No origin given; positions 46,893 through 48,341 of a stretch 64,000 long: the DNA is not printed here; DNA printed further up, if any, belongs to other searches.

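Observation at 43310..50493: Six tandem, co-oriented paralogous lipoprotein genes of a family I cannot assign (putative beta-propeller domain)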

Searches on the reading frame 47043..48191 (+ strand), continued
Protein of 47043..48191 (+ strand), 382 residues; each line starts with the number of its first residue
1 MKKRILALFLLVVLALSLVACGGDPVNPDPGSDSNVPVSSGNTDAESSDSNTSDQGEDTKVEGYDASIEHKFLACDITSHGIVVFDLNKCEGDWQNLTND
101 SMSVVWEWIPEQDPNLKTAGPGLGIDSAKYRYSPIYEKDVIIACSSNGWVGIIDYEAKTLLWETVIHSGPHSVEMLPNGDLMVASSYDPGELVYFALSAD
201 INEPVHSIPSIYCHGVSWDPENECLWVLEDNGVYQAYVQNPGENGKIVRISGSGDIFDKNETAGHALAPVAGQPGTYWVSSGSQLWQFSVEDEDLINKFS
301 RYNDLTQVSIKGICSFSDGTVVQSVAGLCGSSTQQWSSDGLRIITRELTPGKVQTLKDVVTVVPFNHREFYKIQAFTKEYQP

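Call 22: search_protein_families(library=pfam, proteins=[P0123, P0146, P0155, P0163, P0166, P0172, P0178, P0194, P0239, P0145], max_evalue=0.001)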
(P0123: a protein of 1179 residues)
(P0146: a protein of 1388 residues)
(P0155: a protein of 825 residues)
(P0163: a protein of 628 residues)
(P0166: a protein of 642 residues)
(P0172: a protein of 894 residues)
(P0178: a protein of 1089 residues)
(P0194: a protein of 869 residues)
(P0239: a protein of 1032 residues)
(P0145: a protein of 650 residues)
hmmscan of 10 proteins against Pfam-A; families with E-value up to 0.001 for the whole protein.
P0123 (1179 aa): 0 families

P0146 (1388 aa): 3 families
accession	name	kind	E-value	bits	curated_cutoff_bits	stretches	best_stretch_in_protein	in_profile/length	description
PF23759.1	GBD_T9SS_assoc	-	1.4e-06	29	27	0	555-602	41-88/116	Galactose binding domain-like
PF00404.24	Dockerin_1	-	9.5e-05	23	22.9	1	38-86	2-51/57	Dockerin type I domain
PF23456.1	CSDE1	-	0.0004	20.9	27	0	622-639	54-71/84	Cold shock domain-containing protein E1 CSD domain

P0155 (825 aa): 1 family
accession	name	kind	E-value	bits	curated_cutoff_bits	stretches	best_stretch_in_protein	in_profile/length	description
PF20138.4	DUF6528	-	1.4e-05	24.6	23.5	1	574-681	89-183/327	Family of unknown function (DUF6528)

P0163 (628 aa): 2 families
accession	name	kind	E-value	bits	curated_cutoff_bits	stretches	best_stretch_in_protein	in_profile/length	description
PF20138.4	DUF6528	-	6e-10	38.9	23.5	1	333-549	42-249/327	Family of unknown function (DUF6528)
PF02838.20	Glyco_hydro_20b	-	3.4e-05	25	26.1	0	208-300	25-114/124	Glycosyl hydrolase family 20, domain 2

P0166 (642 aa): 1 family
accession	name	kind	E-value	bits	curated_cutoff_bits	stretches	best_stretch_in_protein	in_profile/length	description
PF20138.4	DUF6528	-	1.1e-11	44.7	23.5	1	369-564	57-250/327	Family of unknown function (DUF6528)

P0172 (894 aa): 3 families
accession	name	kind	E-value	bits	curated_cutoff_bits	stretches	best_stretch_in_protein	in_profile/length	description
PF20138.4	DUF6528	-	1e-13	51.3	23.5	1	592-833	40-273/327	Family of unknown function (DUF6528)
PF24814.1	WD40_Prp19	-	4.6e-06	26.3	320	1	655-713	105-164/281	Prp19 WD40 domain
PF00149.33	Metallophos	-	0.00055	20.9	21.5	0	58-245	1-160/191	Calcineurin-like phosphoesterase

P0178 (1089 aa): 2 families
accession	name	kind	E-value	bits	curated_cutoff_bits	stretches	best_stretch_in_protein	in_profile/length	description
PF08305.17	NPCBM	-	4.7e-13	49.8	23.9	1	75-205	5-118/137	NPCBM/NEW2 domain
PF20138.4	DUF6528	-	2.6e-10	40.2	23.5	1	823-1040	81-278/327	Family of unknown function (DUF6528)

P0194 (869 aa): 1 family
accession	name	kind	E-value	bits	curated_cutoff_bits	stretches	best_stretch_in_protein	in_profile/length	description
PF20138.4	DUF6528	-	8.3e-21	74.6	23.5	1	578-793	42-255/327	Family of unknown function (DUF6528)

P0239 (1032 aa): 2 families
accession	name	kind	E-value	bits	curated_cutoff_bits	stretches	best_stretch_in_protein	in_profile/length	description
PF20138.4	DUF6528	-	2.4e-12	46.8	23.5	1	765-952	60-256/327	Family of unknown function (DUF6528)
PF00404.24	Dockerin_1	-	9.7e-10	38.9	22.9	1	109-165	1-56/57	Dockerin type I domain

P0145 (650 aa): 1 family
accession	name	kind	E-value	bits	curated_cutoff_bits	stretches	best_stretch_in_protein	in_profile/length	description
PF20138.4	DUF6528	-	5.2e-29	101.6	23.5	2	60-253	60-252/327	Family of unknown function (DUF6528)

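Call 29: search_protein_families(library=pfam, proteins=[L070:4639-8142:+, L070:8158-9642:+, L070:10741-12624:+, L070:12725-13639:+, L070:13762-14619:+, L060:7080-8657:+, L060:10916-12772:+, L060:12774-13841:+, L069:5154-8270:+, L069:8294-9847:+], max_evalue=0.0001)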
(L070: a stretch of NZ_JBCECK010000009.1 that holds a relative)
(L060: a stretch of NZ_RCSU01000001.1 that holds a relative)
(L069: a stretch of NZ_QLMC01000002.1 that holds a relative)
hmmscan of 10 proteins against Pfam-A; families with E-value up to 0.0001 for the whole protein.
L070:4639-8142:+ (1167 aa): 5 families
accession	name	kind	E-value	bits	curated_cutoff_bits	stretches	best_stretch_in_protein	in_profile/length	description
PF07715.20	Plug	-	5.9e-21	75.4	23.9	1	239-346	2-107/107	TonB-dependent Receptor Plug Domain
PF13715.12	CarbopepD_reg_2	-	2.9e-16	59.7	32.2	1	149-231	1-88/88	CarboxypepD_reg-like domain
PF00593.30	TonB_dep_Rec_b-barrel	-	2.2e-15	57.9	27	1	507-972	38-424/436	TonB dependent receptor-like, beta-barrel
PF07660.19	STN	-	5.3e-11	42.6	28.4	1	84-133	1-50/52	Secretin and TonB N terminus short domain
PF13620.12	CarboxypepD_reg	-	6.1e-10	39.8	32.3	1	149-206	2-64/82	Carboxypeptidase regulatory-like domain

L070:8158-9642:+ (494 aa): 2 families
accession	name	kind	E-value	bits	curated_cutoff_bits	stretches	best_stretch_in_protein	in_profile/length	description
PF07980.17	SusD_RagB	-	2e-32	113.4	23.1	1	258-494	1-297/297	SusD family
PF14322.12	SusD-like_3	-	4.3e-25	89.5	27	1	81-218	59-191/191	Starch-binding associating with outer membrane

L070:10741-12624:+ (627 aa): 3 families
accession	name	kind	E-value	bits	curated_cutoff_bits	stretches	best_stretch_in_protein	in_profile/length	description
PF00728.28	Glyco_hydro_20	-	4.6e-110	368.7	22.3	1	155-514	1-346/348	Glycosyl hydrolase family 20, catalytic domain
PF02838.20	Glyco_hydro_20b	-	4.8e-19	69.8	26.1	1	27-152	3-124/124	Glycosyl hydrolase family 20, domain 2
PF13287.12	Fn3_assoc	-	5.9e-05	23.5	23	0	569-621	7-55/59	Fn3 associated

L070:12725-13639:+ (304 aa): 3 families
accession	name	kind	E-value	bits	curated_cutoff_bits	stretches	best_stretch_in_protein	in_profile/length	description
PF12833.13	HTH_18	-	9.7e-20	71.1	33.6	1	225-302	2-79/80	Helix-turn-helix domain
PF00165.29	HTH_AraC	-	8.3e-07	29.4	26.6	0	265-302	6-42/42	Bacterial regulatory helix-turn-helix proteins, AraC family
PF02311.25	AraC_binding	-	0.0001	22.5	21.1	0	45-101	15-71/135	AraC-like ligand binding domain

L070:13762-14619:+ (285 aa): 5 families
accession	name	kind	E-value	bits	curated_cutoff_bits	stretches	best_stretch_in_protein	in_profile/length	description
PF00106.31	adh_short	-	9.6e-53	179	26.6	1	6-190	2-189/195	short chain dehydrogenase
PF13561.12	adh_short_C2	-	2.1e-36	126.1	27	1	11-190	1-183/236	Enoyl-(Acyl carrier protein) reductase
PF08659.16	KR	-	1.3e-11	45.1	22.6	1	6-182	2-177/180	KR domain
PF13460.12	NAD_binding_10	-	4.3e-05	23.9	27.2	1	11-139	1-100/184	NAD(P)H-binding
PF01370.27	Epimerase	-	4.7e-05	23.4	20.9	1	8-139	2-117/240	NAD dependent epimerase/dehydratase family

L060:7080-8657:+ (525 aa): 3 families
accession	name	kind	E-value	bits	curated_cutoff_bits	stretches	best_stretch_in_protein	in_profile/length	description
PF07980.17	SusD_RagB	-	9.9e-39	134.2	23.1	1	270-524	1-291/297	SusD family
PF14322.12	SusD-like_3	-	6.8e-24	85.6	27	1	29-231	1-190/191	Starch-binding associating with outer membrane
PF14559.12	TPR_19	-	2.8e-05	24.8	25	0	199-250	6-54/68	Tetratricopeptide repeat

L060:10916-12772:+ (618 aa): 1 family
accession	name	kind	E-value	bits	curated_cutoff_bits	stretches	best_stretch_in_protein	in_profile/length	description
PF17389.8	Bac_rhamnosid6H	-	1.4e-07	31.6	24.5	1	320-450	103-219/339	Bacterial alpha-L-rhamnosidase 6 hairpin glycosidase domain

L060:12774-13841:+ (355 aa): 1 family
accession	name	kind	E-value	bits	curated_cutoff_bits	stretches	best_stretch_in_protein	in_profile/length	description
PF00149.33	Metallophos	-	3.3e-09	37.9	21.5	1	56-265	15-188/191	Calcineurin-like phosphoesterase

L069:5154-8270:+ (1038 aa): 4 families
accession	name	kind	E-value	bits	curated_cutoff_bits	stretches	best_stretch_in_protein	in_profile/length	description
PF07715.20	Plug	-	2e-21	77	23.9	1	148-251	2-107/107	TonB-dependent Receptor Plug Domain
PF13715.12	CarbopepD_reg_2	-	2e-20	73.1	32.2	1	58-140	1-88/88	CarboxypepD_reg-like domain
PF00593.30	TonB_dep_Rec_b-barrel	-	8.2e-17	62.6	27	1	468-1001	60-436/436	TonB dependent receptor-like, beta-barrel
PF13620.12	CarboxypepD_reg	-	1.5e-12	48.1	32.3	1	58-129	2-82/82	Carboxypeptidase regulatory-like domain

L069:8294-9847:+ (517 aa): 2 families
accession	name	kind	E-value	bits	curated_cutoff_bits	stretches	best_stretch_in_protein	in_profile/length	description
PF07980.17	SusD_RagB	-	1.5e-52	179.5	23.1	1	293-517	36-297/297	SusD family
PF14322.12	SusD-like_3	-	8.1e-24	85.4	27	1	22-221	3-191/191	Starch-binding associating with outer membrane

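Call 30: search_protein_families(library=pfam, proteins=[L041:8606-9730:+, L041:10777-12921:-, L041:7199-8185:+, L041:6305-7066:+, L041:4106-5461:+, L063:7760-8878:+, L063:8866-9663:+, L063:11581-13086:+, L074:10770-13187:+, L074:9022-9861:+], max_evalue=0.0001)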
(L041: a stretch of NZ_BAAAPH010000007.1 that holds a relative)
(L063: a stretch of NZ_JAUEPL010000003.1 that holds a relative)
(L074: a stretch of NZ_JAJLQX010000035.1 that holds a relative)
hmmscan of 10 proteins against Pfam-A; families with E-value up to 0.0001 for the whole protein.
L041:8606-9730:+ (374 aa): 3 families
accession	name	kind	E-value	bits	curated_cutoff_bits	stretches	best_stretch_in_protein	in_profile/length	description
PF01520.23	Amidase_3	-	1.2e-39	136.5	27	1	178-352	1-173/174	N-acetylmuramoyl-L-alanine amidase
PF01471.23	PG_binding_1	-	3.4e-32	110.8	23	2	89-145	1-57/57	Putative peptidoglycan binding domain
PF09374.15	PG_binding_3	-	2.7e-07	31.1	24.6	0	121-162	2-44/76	Predicted Peptidoglycan domain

L041:10777-12921:- (714 aa): 1 family
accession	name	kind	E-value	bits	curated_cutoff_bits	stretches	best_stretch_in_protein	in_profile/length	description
PF03176.21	MMPL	-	5.1e-88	295.7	20.5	2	61-375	5-331/333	MMPL family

L041:7199-8185:+ (328 aa): 8 families
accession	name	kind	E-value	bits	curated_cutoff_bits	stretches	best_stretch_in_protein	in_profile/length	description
PF07992.20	Pyr_redox_2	-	2.3e-49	168.9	26.1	1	8-297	2-291/291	Pyridine nucleotide-disulphide oxidoreductase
PF13738.12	Pyr_redox_3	-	2.2e-19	70.3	30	1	85-280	103-305/305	Pyridine nucleotide-disulphide oxidoreductase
PF00070.33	Pyr_redox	-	6.9e-19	68.6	22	1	151-223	2-81/82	Pyridine nucleotide-disulphide oxidoreductase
PF01266.30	DAO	-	2.6e-06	27.6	27.9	0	64-122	149-209/353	FAD dependent oxidoreductase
PF12831.13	FAD_oxidored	-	3.8e-06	26.9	27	1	9-48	2-41/416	FAD dependent oxidoreductase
PF00890.30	FAD_binding_2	-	9.5e-06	25.5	20.4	0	9-44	2-37/414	FAD binding domain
PF01946.23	Thi4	-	1e-05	25.3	26.2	0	5-44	16-56/235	Thi4 family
PF01134.28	GIDA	-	2.8e-05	23.8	22.1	0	8-40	1-30/391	Glucose inhibited division protein A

L041:6305-7066:+ (253 aa): 0 families

L041:4106-5461:+ (451 aa): 0 families

L063:7760-8878:+ (372 aa): 0 families

L063:8866-9663:+ (265 aa): 1 family
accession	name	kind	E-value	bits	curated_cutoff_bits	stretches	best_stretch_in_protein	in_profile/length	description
PF03372.29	Exo_endo_phos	-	7.6e-34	117.7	24.5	1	6-256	2-225/225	Endonuclease/Exonuclease/phosphatase family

L063:11581-13086:+ (501 aa): 6 families
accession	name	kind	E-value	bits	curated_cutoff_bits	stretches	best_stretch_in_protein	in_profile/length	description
PF00743.25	FMO-like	-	3.2e-17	62.6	22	1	8-216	3-225/532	Flavin-binding monooxygenase-like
PF13738.12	Pyr_redox_3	-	7.9e-16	58.6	30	1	11-212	2-202/305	Pyridine nucleotide-disulphide oxidoreductase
PF07992.20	Pyr_redox_2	-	5.6e-15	56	26.1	1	8-221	2-188/291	Pyridine nucleotide-disulphide oxidoreductase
PF13450.12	NAD_binding_8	-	2e-12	47.6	21.9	1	11-76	1-64/68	NAD(P)-binding Rossmann-like domain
PF01266.30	DAO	-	7.7e-06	26.1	27.9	0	8-49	1-42/353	FAD dependent oxidoreductase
PF13434.12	Lys_Orn_oxgnase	-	8.1e-05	22.3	21.3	0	84-197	98-211/339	L-lysine 6-monooxygenase/L-ornithine 5-monooxygenase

L074:10770-13187:+ (805 aa): 4 families
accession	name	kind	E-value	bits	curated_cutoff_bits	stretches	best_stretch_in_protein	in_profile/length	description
PF17389.8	Bac_rhamnosid6H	-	1.8e-21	77.3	24.5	1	386-716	2-332/339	Bacterial alpha-L-rhamnosidase 6 hairpin glycosidase domain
PF08531.16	Bac_rhamnosid_N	-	6.2e-06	26.6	25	1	84-218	9-152/172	Alpha-L-rhamnosidase N-terminal domain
PF17390.7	Bac_rhamnosid_C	-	6.2e-06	26.4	22.1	1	725-780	1-57/78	Bacterial alpha-L-rhamnosidase C-terminal domain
PF05592.18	Bac_rhamnosid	-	1.7e-05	25.1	22.2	1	292-367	18-90/102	Bacterial alpha-L-rhamnosidase concanavalin-like domain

L074:9022-9861:+ (279 aa): 1 family
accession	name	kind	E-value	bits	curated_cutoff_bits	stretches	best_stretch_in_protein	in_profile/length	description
PF01869.26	BcrAD_BadFG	-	5.2e-05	23.3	31.5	1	6-159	4-158/271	BadF/BadG/BcrA/BcrD ATPase family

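Call 32: search_protein_families(library=pfam, alignment_id=A3, max_evalue=0.0001)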
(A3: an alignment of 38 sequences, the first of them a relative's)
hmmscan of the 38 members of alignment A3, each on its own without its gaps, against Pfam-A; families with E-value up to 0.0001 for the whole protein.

A. member 1, P0157 (1829 aa): 2 families
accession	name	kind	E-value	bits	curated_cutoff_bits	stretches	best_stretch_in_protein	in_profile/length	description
PF20138.4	DUF6528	-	1.2e-16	61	23.5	1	1283-1527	24-256/327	Family of unknown function (DUF6528)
PF00149.33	Metallophos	-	1.3e-15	58.8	21.5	1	881-1103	2-190/191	Calcineurin-like phosphoesterase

B. families by the number of members that match (of 38 scanned): 16 families
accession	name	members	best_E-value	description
PF20138.4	DUF6528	34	5.2e-29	Family of unknown function (DUF6528)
PF00149.33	Metallophos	8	1.3e-15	Calcineurin-like phosphoesterase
PF00404.24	Dockerin_1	2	9.7e-10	Dockerin type I domain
PF23759.1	GBD_T9SS_assoc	2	2e-07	Galactose binding domain-like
PF02838.20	Glyco_hydro_20b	2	4.8e-07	Glycosyl hydrolase family 20, domain 2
PF24814.1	WD40_Prp19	2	4.6e-06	Prp19 WD40 domain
PF00395.25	SLH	1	4.5e-25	S-layer homology domain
PF08305.17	NPCBM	1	4.7e-13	NPCBM/NEW2 domain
PF19385.4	DUF5960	1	2.1e-09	Family of unknown function (DUF5960)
PF03629.24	SASA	1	6.1e-08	Carbohydrate esterase, sialic acid-specific acetylesterase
PF06268.19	Fascin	1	2.9e-07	Fascin domain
PF14200.12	RicinB_lectin_2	1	2.1e-06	Ricin-type beta-trefoil lectin domain-like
PF07581.17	Glug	1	1e-05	The GLUG motif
PF12892.13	FctA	1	3.1e-05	Spy0128-like isopeptide containing domain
PF23456.1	CSDE1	1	4.2e-05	Cold shock domain-containing protein E1 CSD domain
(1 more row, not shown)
